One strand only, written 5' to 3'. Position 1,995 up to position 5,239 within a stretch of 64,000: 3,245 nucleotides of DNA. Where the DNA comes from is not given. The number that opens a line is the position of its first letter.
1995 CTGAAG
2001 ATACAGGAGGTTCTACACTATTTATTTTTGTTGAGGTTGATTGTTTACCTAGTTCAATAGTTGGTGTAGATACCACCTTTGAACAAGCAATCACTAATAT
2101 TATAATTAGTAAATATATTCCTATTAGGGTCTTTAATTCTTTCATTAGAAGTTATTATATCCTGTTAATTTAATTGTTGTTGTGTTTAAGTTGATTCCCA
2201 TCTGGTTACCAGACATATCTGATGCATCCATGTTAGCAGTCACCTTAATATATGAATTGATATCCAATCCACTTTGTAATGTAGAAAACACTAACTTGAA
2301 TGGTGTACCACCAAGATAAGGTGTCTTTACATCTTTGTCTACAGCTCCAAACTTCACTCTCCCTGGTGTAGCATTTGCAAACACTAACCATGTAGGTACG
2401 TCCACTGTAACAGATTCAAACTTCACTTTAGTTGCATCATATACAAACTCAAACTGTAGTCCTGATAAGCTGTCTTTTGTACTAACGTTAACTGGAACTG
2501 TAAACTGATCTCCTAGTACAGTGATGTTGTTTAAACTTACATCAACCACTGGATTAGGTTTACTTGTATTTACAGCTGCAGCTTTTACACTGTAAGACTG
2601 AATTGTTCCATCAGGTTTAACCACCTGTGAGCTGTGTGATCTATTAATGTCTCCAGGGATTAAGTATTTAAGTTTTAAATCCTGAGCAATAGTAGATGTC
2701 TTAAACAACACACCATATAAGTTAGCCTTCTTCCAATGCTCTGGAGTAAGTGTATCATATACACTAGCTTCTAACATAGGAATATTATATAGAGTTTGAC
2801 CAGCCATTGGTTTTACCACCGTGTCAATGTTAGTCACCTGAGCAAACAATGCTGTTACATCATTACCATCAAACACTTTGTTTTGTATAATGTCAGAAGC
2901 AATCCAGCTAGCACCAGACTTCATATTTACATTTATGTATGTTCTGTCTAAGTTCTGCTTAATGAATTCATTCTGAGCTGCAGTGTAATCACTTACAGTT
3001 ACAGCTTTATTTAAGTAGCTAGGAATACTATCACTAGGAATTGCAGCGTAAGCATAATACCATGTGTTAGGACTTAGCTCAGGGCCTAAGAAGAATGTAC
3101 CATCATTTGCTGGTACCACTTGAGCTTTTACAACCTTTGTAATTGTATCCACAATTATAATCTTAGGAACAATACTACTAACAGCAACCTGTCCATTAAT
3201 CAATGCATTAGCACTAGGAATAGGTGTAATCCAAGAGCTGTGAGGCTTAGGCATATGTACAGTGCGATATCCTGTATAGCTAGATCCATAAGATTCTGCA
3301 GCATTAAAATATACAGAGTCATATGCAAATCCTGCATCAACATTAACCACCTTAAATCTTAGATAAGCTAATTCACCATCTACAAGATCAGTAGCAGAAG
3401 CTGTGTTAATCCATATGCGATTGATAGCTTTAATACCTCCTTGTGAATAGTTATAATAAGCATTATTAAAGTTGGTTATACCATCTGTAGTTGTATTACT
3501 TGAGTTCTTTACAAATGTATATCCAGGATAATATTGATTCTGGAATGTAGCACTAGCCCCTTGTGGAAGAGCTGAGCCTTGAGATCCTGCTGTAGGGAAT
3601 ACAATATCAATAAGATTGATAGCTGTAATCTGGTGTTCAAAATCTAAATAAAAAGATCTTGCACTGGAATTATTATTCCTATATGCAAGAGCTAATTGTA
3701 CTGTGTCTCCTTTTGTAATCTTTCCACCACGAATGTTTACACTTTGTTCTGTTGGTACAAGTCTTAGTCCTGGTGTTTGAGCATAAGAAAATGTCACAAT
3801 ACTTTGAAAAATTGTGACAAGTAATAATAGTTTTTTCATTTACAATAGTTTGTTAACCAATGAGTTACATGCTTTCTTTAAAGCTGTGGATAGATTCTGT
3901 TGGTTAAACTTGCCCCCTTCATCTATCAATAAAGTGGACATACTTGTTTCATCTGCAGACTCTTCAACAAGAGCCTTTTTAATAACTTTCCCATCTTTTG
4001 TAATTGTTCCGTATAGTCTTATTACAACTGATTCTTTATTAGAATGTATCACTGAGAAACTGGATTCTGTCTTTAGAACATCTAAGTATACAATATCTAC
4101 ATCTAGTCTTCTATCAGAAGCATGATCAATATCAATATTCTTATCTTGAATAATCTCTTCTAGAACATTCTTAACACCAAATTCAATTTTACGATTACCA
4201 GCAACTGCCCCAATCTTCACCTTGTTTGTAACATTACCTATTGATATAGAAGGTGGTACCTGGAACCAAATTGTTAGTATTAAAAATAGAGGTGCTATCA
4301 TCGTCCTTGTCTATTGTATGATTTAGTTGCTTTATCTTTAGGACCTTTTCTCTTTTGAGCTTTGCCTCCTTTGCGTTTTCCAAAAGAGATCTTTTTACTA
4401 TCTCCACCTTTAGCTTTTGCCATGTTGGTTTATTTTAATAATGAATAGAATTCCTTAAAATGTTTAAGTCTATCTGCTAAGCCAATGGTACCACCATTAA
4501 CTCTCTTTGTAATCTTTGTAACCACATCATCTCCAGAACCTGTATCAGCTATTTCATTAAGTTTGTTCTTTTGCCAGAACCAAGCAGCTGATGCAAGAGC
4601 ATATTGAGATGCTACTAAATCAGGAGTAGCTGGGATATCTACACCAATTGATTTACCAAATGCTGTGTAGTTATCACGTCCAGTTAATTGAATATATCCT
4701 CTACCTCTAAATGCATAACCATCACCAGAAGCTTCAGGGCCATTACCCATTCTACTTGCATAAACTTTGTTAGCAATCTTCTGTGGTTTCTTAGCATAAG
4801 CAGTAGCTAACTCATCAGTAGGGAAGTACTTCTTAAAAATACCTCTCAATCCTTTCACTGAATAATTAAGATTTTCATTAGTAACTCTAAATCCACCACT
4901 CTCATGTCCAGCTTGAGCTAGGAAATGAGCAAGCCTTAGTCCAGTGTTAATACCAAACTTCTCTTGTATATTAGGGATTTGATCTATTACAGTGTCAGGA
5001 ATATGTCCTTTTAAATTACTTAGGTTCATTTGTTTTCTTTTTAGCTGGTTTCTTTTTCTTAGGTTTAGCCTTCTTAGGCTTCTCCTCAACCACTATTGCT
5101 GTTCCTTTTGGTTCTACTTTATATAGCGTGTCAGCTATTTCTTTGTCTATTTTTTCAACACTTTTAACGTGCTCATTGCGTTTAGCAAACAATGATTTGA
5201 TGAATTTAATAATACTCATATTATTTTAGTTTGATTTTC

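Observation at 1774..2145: Phage-encoded protein that is essentially a signal peptide plus a T9SS C-terminal sorting domain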

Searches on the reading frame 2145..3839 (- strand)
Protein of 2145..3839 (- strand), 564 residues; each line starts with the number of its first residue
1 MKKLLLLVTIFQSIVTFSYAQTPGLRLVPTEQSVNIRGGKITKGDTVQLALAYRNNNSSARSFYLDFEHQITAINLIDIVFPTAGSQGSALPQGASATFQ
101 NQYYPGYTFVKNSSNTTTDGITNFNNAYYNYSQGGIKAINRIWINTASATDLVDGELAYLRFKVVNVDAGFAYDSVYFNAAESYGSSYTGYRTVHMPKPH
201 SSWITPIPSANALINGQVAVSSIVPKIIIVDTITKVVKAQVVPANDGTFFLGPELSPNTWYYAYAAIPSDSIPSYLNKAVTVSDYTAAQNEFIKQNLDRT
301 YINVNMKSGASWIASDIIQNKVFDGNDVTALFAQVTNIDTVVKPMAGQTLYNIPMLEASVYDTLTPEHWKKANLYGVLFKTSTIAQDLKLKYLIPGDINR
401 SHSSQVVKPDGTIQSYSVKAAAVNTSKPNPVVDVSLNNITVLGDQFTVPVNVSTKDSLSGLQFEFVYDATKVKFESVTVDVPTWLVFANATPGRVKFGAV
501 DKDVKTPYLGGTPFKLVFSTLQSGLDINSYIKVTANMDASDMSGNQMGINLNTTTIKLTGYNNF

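Call 3: search_protein_families(library=ncbifam, proteins=[window:2145-3839:-], max_evalue=10)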
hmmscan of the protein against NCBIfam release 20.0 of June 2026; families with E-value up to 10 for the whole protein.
window:2145-3839:- (564 aa): 2 families
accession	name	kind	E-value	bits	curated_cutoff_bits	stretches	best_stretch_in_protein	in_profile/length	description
NF001183.0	PRK00155.1-3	subfamily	0.0037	16.6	166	1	298-375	102-178/237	D-ribitol-5-phosphate cytidylyltransferase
NF008519.0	PRK11445.1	equivalog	0.0078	15.5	303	1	361-419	119-177/355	FAD-binding protein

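Call 4: search_protein_families(library=pfam, proteins=[window:2145-3839:-], max_evalue=10)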
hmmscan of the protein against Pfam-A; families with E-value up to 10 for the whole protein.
window:2145-3839:- (564 aa): 1 family
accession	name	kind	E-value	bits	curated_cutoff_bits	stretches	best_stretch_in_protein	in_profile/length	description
PF00963.24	Cohesin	-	5e-06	27.2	24.1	1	443-481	13-53/139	Cohesin domain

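Call 6: search_protein_families(library=phrogs, proteins=[window:2145-3839:-], max_evalue=1)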
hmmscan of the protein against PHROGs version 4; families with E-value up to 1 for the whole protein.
window:2145-3839:- (564 aa): 0 families

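Call 40: find_homologous_proteins(query=window:2145-3839:-, max_evalue=0.001)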
Query window:2145-3839:- (564 aa): 927 proteins with E <= 0.001 among 8000 candidates; the best 120 are listed.
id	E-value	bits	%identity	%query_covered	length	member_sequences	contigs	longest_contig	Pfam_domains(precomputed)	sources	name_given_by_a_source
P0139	0.0e+0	1246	100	100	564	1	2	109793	PF00963.25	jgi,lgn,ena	jgi:hypothetical protein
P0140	0.0e+0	1240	100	100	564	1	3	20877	PF00963.25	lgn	-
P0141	0.0e+0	1191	95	100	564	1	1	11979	-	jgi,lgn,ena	jgi:hypothetical protein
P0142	0.0e+0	1179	95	100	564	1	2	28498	-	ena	-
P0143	0.0e+0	1173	94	100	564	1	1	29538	-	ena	-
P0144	0.0e+0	1164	94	100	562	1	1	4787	-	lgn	-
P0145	0.0e+0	1163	93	100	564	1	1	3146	PF00963.25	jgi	jgi:hypothetical protein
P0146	0.0e+0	1163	94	100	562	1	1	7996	-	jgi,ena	-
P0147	0.0e+0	1161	93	100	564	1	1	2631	PF00963.25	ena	-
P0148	0.0e+0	1160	93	100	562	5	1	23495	PF00963.25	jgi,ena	-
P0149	0.0e+0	1160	94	100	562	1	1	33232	-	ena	-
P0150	0.0e+0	1159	93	100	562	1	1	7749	PF00963.25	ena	-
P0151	0.0e+0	1153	94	98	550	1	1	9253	-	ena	-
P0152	0.0e+0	1149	93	100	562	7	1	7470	-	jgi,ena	-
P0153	0.0e+0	1130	95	95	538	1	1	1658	-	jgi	jgi:hypothetical protein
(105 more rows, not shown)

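Call 52: find_related_loci(query=A5, collection=genome_contigs, flank=6000)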
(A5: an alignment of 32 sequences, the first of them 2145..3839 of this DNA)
Query A5 (564 aa) in genome_contigs; peptide patterns used: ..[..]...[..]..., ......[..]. (x = any residue, [..] = any of these).
50 stretches matched a pattern, but none encodes a relative of the query by tblastn (E <= 1e-3).

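Call 60: predict_structure(alignment_id=A5)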
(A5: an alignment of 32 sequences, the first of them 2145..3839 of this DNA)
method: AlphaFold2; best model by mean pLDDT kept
length: 564 residues; sequences in the alignment: 32
mean_pLDDT: 69.9   pTM: 0.44
mean pLDDT of the five models: 69.9, 69.7, 68.7, 63.6, 63.5
residues with pLDDT >= 90: 53; 70-90: 277; 50-70: 123; < 50: 111
segments of 3 or more residues with pLDDT < 50: 11-20, 31-39, 168-170, 172-174, 204-212, 293-306, 317-341, 398-428, 562-564
pLDDT, mean of each block of 10 residues (from residue 1): 56 43 80 40 68 88 87 82 90 92 90 84 89 87 88 90 64 63 78 77 42 68 79 86 73 77 84 58 56 41 49 51 37 39 61 80 68 79 76 60 38 34 37 81 81 82 86 84 71 80 74 88 66 80 72 75 43
secondary structure, 60 per line:
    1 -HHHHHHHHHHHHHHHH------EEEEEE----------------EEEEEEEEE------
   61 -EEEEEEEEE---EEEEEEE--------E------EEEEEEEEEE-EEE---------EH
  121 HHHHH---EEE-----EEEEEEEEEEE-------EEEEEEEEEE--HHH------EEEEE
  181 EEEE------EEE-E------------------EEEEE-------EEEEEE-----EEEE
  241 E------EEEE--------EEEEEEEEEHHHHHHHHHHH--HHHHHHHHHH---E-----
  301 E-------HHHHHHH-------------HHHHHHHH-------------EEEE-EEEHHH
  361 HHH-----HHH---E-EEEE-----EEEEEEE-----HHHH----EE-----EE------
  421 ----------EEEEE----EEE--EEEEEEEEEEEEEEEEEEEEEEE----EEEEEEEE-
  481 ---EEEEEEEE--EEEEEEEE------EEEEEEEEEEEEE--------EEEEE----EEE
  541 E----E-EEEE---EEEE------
elements in order: H2-17 E24-29 E46-54 E62-70 E74-80 E96-105 E107-109 H120-125 E129-131 E137-147 E155-164 E176-184 E191-193 E214-218 E226-231 E237-241 E248-251 E260-268 H269-279 H282-291 H309-315 H329-336 E350-353 E355-357 H358-363 E377-380 E386-392 H398-401 E431-435 E440-442 E445-467 E472-479 E484-491 E494-501 E508-520 E529-533 E538-541 E548-551 E555-558

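Call 62: fold_search(model_id=the predicted structure, library=pdb)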
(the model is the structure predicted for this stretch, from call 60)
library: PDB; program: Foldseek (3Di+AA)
matches with E <= 10: 1511; with E <= 0.001: 98
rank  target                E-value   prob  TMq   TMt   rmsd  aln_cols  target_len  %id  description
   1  3l8q_C                3.7e-09  1.00  0.19  0.31  27.8       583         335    8  Structure analysis of the type II cohesin dyad from the adaptor ScaA scaffoldin of Acetivibrio cellulolyticus (released 2010-05-05)
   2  5nrm_A                4.1e-09  1.00  0.19  0.66   4.6       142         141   18  Crystal structure of the sixth cohesin from Acetivibrio cellulolyticus' scaffoldin B in complex with Cel5 dockerin S51 (released 2018-01-31)
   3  3l8q_D                7.2e-09  1.00  0.17  0.27  28.1       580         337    8  Structure analysis of the type II cohesin dyad from the adaptor ScaA scaffoldin of Acetivibrio cellulolyticus (released 2010-05-05)
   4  3l8q_A                7.6e-09  1.00  0.18  0.29  27.4       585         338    8  Structure analysis of the type II cohesin dyad from the adaptor ScaA scaffoldin of Acetivibrio cellulolyticus (released 2010-05-05)
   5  3l8q_B                8.0e-09  1.00  0.18  0.28  27.4       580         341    8  Structure analysis of the type II cohesin dyad from the adaptor ScaA scaffoldin of Acetivibrio cellulolyticus (released 2010-05-05)
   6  6kgd_A                1.1e-08  1.00  0.21  0.72   3.2       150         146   20  Crystal structure of CaDoc0917(R49D)-CaCohA2 complex at pH 8.0 (released 2020-07-08)
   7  6kgf_C                1.2e-08  1.00  0.20  0.70   3.2       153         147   19  Crystal structure of CaDoc0917(R16D)-CaCohA2 complex at pH 8.2 (released 2020-07-08)
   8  5nrk_A                1.3e-08  1.00  0.19  0.66   4.6       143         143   18  Crystal structure of the sixth cohesin from Acetivibrio cellulolyticus' scaffoldin B in complex with Cel5 dockerin S15 (released 2018-01-31)
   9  6kgc_A                2.9e-08  1.00  0.20  0.70   3.2       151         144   19  Crystal structure of CaDoc0917(R49D)-CaCohA2 complex at pH 5.4 (released 2020-07-08)
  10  6kge_A                7.3e-08  1.00  0.20  0.70   3.3       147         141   19  Crystal structure of CaDoc0917(R16D)-CaCohA2 complex at pH 5.5 (released 2020-07-08)
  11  2jh2_A                7.3e-08  1.00  0.19  0.67   3.6       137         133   18  X-ray crystal structure of a cohesin-like module from Clostridium perfringens (released 2007-11-06)
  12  6kgf_A                7.7e-08  1.00  0.20  0.70   3.0       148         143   19  Crystal structure of CaDoc0917(R16D)-CaCohA2 complex at pH 8.2 (released 2020-07-08)
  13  4fl4_K                8.6e-08  1.00  0.19  0.59   4.2       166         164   14  Scaffoldin conformation and dynamics revealed by a ternary complex from the Clostridium thermocellum cellulosome (released 2012-06-27)
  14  4fl4_B                8.6e-08  1.00  0.19  0.56   4.6       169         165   14  Scaffoldin conformation and dynamics revealed by a ternary complex from the Clostridium thermocellum cellulosome (released 2012-06-27)
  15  2vn6_A                1.3e-07  1.00  0.20  0.64   5.0       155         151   15  The Clostridium cellulolyticum dockerin displays a dual binding mode for its cohesin partner (released 2008-05-13)
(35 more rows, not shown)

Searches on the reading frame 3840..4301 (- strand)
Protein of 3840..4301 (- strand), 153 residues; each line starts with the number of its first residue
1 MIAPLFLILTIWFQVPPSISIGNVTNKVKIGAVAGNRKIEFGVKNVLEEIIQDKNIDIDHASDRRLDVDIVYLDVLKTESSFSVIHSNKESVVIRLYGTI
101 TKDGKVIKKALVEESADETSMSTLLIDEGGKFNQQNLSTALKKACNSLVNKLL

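Call 3: search_protein_families(library=ncbifam, proteins=[window:3840-4301:-], max_evalue=10)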
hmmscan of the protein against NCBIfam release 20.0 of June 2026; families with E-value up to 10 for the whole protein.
window:3840-4301:- (153 aa): 0 families

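Call 4: search_protein_families(library=pfam, proteins=[window:3840-4301:-], max_evalue=10)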
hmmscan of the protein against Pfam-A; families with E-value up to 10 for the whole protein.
window:3840-4301:- (153 aa): 2 families
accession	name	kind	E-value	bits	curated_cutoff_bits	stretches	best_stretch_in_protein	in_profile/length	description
PF03923.18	Lipoprotein_16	-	0.02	15.1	25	1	32-122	41-127/159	Uncharacterized lipoprotein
PF22232.2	TraI_hel_assoc_N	-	0.052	14.6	27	1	96-149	39-93/99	TraI helicase-associated ssDNA bd, N-terminal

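Call 6: search_protein_families(library=phrogs, proteins=[window:3840-4301:-], max_evalue=1)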
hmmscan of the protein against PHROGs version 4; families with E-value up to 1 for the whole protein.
window:3840-4301:- (153 aa): 2 families
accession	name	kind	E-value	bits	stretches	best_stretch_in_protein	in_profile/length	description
phrog_20871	-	unknown function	0.002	19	1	50-107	36-95/134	-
phrog_22957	-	unknown function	0.21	12.5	1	68-92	24-48/62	-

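Call 118: search_solved_structures(query=A6, max_evalue=1)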
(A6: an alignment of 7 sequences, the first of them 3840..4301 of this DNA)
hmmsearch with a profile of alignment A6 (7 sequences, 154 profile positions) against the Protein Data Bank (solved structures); distinct sequences matched with E-value up to 1: 18.
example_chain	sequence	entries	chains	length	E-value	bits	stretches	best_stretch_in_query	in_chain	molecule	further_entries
2pkg_A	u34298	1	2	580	0.051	16.5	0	25-68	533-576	Serine/threonine-protein phosphatase 2A 65 kDa regulatory subunit A alpha isoform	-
3dw8_A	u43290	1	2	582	0.052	16.5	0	25-68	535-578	Serine/threonine-protein phosphatase 2A 65 kDa regulatory subunit A alpha isoform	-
2nyl_A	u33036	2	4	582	0.052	16.5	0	25-68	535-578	Protein phosphatase 2, regulatory subunit A (PR 65), alpha isoform | Protein phosphatase 2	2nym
4i5l_A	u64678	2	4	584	0.052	16.5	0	25-68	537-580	Serine/threonine-protein phosphatase 2A 65 kDa regulatory subunit A alpha isoform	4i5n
8so0_A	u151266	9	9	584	0.052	16.5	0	25-68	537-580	Serine/threonine-protein phosphatase 2A 65 kDa regulatory subunit A alpha isoform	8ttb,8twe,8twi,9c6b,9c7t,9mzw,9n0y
5w0w_A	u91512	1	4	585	0.052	16.5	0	25-68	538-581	Serine/threonine-protein phosphatase 2A 65 kDa regulatory subunit A alpha isoform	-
6iur_A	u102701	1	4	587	0.053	16.4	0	25-68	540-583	PP2A scaffolding subunit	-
3fga_A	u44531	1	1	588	0.053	16.4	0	25-68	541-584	Serine/threonine-protein phosphatase 2A 65 kDa regulatory subunit A alpha isoform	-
1b3u_A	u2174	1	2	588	0.053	16.4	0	25-68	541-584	PROTEIN (PROTEIN PHOSPHATASE PP2A)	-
2iae_A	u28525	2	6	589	0.053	16.4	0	25-68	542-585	Serine/threonine-protein phosphatase 2A 65 kDa regulatory subunit A alpha isoform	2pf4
2ie3_A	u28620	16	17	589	0.053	16.4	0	25-68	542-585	Protein Phosphatase 2, regulatory subunit A (PR 65), alpha isoform | Serine/threonine-protein phosphatase 2A 65 kDa regulatory subunit A alpha isoform | PP2A-A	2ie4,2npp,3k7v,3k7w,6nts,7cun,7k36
6ef4_A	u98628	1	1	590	0.053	16.4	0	25-68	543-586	Serine/threonine-protein phosphatase 2A 65 kDa regulatory subunit A alpha isoform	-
8rbx_p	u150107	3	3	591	0.054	16.4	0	25-68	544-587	Serine/threonine-protein phosphatase 2A 65 kDa regulatory subunit A alpha isoform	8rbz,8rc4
8uwb_A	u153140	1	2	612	0.059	16.3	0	25-68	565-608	Serine/threonine-protein phosphatase 2A catalytic subunit alpha isoform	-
8uo5_A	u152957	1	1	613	0.06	16.3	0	25-68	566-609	Serine/threonine-protein phosphatase 2A 65 kDa regulatory subunit A alpha isoform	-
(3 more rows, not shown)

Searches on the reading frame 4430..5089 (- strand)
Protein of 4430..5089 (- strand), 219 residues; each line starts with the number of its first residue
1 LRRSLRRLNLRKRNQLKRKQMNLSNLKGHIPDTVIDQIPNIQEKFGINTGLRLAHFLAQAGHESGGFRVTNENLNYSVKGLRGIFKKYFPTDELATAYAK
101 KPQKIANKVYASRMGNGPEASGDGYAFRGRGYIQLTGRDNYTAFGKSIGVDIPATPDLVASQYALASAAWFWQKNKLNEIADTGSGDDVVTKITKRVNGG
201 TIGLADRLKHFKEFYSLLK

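Call 6: search_protein_families(library=phrogs, proteins=[window:4430-5089:-], max_evalue=1)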
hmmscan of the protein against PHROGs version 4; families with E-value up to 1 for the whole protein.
window:4430-5089:- (219 aa): 10 families
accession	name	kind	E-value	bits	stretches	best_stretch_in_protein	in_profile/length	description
phrog_181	-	lysis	7.7e-73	247.7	1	32-215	349-527/769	endolysin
phrog_9506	-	lysis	6.5e-29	102.6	2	108-214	70-189/330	endolysin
phrog_26317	-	unknown function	6.8e-29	101.3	1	104-212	8-111/119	-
phrog_14712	-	moron, auxiliary metabolic gene and host takeover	9.9e-27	94.9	2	107-211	71-180/322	chitinase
phrog_3201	-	tail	8.1e-18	64.5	1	42-213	2029-2200/2408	tail fiber protein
phrog_317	-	lysis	1.3e-15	58.6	1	33-209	208-350/492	endolysin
phrog_1519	-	lysis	4.1e-13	50.3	1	32-213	217-375/502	endolysin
phrog_34417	-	unknown function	6.6e-12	46.2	1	109-212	75-189/326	-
phrog_29753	-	unknown function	0.00011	22.5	1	127-160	277-310/374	-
phrog_12261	-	unknown function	0.0028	18.8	1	132-200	13-76/76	-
